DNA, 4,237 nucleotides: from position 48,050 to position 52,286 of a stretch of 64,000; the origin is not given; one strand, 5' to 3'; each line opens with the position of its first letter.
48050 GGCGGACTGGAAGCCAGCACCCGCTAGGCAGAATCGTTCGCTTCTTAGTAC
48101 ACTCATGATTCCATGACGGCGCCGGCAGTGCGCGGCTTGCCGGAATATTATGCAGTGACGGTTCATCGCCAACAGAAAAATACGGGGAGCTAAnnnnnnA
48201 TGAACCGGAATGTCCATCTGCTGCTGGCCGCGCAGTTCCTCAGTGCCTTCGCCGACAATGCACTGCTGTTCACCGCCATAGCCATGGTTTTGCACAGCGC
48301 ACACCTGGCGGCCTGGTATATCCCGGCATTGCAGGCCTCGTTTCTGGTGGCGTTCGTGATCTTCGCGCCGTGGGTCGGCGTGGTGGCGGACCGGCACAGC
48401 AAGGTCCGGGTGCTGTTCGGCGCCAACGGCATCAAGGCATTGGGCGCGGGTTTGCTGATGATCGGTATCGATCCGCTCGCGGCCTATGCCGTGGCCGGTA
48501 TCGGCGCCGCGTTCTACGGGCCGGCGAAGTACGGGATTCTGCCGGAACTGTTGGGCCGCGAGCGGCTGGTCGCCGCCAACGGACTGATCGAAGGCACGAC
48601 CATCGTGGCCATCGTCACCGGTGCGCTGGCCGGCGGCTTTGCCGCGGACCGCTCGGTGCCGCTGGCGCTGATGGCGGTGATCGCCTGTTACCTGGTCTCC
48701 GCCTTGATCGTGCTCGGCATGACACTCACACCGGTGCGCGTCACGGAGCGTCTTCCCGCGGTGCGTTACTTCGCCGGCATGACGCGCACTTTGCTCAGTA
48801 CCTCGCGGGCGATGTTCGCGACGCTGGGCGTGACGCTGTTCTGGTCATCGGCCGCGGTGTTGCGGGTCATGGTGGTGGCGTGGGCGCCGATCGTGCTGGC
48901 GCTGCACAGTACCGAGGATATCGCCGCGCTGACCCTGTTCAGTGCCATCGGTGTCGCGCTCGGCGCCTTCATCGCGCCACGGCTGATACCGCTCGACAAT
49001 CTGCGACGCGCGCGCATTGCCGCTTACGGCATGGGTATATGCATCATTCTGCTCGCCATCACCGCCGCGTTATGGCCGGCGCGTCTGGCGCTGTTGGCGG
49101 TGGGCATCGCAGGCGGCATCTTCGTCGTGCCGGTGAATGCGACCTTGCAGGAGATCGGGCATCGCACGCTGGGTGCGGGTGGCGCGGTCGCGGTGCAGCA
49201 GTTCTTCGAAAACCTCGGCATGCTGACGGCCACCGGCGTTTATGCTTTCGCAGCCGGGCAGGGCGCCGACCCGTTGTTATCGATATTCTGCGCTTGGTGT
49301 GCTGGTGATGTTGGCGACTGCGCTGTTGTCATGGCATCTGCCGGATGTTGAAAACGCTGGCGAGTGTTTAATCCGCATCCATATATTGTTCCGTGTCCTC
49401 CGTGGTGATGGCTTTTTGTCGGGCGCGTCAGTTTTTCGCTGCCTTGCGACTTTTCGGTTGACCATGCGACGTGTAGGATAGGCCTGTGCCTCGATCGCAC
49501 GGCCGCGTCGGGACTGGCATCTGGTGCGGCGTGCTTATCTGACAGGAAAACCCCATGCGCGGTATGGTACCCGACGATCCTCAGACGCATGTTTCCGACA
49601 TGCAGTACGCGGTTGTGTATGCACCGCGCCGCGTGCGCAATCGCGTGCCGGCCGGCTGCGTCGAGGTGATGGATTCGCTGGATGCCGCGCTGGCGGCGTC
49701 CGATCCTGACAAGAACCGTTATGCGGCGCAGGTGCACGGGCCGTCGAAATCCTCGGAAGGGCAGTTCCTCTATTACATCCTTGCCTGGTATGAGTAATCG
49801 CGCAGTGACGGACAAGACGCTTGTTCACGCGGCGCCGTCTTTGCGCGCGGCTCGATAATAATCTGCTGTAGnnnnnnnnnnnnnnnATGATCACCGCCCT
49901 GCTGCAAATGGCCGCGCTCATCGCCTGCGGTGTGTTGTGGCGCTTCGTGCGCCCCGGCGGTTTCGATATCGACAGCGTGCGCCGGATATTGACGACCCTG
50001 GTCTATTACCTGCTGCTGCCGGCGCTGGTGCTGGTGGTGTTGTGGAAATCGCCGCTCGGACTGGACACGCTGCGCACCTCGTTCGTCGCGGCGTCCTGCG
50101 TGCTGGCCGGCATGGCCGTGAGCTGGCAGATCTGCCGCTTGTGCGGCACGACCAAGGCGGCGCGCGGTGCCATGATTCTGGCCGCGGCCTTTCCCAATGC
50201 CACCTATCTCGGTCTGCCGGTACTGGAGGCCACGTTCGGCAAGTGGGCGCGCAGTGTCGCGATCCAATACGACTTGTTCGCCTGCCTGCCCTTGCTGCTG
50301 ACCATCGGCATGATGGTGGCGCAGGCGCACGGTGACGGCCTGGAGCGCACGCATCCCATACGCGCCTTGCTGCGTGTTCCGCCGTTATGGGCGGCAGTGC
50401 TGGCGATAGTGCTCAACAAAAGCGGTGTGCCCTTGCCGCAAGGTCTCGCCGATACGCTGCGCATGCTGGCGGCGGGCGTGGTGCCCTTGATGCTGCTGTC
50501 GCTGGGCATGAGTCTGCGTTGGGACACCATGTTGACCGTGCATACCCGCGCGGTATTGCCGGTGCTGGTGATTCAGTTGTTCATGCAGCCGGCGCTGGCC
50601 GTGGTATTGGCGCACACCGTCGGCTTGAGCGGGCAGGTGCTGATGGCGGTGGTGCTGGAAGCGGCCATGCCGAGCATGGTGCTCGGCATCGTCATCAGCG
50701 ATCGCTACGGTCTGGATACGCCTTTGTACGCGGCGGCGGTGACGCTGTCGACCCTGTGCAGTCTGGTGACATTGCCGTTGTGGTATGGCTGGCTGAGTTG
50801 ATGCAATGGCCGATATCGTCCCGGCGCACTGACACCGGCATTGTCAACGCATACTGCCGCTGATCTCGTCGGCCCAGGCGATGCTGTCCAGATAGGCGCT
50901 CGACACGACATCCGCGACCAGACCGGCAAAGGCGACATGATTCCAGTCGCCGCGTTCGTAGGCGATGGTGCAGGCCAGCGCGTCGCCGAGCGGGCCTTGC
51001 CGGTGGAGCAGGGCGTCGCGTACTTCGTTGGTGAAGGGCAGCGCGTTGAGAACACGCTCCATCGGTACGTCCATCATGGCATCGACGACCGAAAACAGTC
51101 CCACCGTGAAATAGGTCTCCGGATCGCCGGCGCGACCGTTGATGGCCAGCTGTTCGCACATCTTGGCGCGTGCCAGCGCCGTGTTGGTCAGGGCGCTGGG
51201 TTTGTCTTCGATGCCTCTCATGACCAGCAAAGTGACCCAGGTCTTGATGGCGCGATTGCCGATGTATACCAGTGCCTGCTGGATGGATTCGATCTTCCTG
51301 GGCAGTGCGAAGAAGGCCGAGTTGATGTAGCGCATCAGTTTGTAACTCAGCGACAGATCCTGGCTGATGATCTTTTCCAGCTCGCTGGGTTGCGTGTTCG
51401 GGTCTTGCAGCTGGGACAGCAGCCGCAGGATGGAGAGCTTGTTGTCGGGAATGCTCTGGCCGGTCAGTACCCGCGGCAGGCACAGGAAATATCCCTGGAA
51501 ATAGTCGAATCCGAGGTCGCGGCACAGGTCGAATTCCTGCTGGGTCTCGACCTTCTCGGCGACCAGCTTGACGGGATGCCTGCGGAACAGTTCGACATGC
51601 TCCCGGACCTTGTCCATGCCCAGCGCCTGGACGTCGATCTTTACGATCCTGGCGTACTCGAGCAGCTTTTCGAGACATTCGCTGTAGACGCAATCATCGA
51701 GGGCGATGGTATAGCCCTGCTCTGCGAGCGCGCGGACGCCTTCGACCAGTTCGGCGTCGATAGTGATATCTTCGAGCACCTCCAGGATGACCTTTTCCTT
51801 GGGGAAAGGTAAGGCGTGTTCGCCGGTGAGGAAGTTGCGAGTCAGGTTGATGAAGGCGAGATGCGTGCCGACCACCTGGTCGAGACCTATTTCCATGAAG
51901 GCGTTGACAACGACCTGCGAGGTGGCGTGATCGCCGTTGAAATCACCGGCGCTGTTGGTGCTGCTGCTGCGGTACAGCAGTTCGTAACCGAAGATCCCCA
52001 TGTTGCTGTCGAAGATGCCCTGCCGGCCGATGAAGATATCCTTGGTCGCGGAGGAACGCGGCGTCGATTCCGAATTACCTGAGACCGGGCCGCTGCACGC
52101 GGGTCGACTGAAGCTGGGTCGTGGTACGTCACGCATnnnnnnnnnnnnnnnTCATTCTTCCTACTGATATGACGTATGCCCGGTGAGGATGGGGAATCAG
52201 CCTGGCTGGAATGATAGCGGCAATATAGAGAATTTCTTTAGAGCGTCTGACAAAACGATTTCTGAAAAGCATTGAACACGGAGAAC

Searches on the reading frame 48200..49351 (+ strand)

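Call 84: search_protein_families(library=pfam, proteins=[window:48200-49351:+], max_evalue=0.001)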
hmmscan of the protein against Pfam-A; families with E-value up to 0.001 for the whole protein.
window:48200-49351:+ (383 aa): 1 family
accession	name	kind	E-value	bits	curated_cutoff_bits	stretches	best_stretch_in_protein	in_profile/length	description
PF07690.21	MFS_1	-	2e-15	57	33.4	1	9-343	2-345/347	Major Facilitator Superfamily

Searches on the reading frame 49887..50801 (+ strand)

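Call 84: search_protein_families(library=pfam, proteins=[window:49887-50801:+], max_evalue=0.001)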
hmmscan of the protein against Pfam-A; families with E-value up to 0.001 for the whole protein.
window:49887-50801:+ (304 aa): 2 families
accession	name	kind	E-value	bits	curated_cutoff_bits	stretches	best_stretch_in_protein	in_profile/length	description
PF03547.23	Mem_trans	-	5.8e-31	107.8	25.7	1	2-300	3-343/343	Membrane transport protein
PF01758.21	SBF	-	4.1e-07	30.3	24.3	1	201-300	6-111/191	Sodium Bile acid symporter family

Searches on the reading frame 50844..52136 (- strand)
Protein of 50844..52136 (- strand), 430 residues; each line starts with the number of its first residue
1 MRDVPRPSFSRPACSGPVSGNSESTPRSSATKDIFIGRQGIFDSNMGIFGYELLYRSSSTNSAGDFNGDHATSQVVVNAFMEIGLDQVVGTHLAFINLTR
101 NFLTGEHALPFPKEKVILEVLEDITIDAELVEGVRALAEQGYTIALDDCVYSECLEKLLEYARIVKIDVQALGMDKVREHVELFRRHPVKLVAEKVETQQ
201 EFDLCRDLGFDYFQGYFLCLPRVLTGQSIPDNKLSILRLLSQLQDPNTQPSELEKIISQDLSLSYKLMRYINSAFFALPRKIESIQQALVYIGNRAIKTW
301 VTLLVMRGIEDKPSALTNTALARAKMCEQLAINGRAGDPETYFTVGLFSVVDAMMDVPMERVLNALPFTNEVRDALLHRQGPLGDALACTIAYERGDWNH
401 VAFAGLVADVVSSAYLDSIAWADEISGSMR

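Call 31: search_protein_families(library=pfam, proteins=[window:50844-52136:-], max_evalue=0.001)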
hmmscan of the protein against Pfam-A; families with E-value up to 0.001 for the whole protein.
window:50844-52136:- (430 aa): 2 families
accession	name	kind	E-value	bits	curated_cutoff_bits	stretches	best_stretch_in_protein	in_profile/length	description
PF08668.18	HDOD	-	6.8e-21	75.1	22.9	1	235-349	7-128/196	HDOD domain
PF00563.25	EAL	-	1.9e-12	47.5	31.3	1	111-221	114-236/236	EAL domain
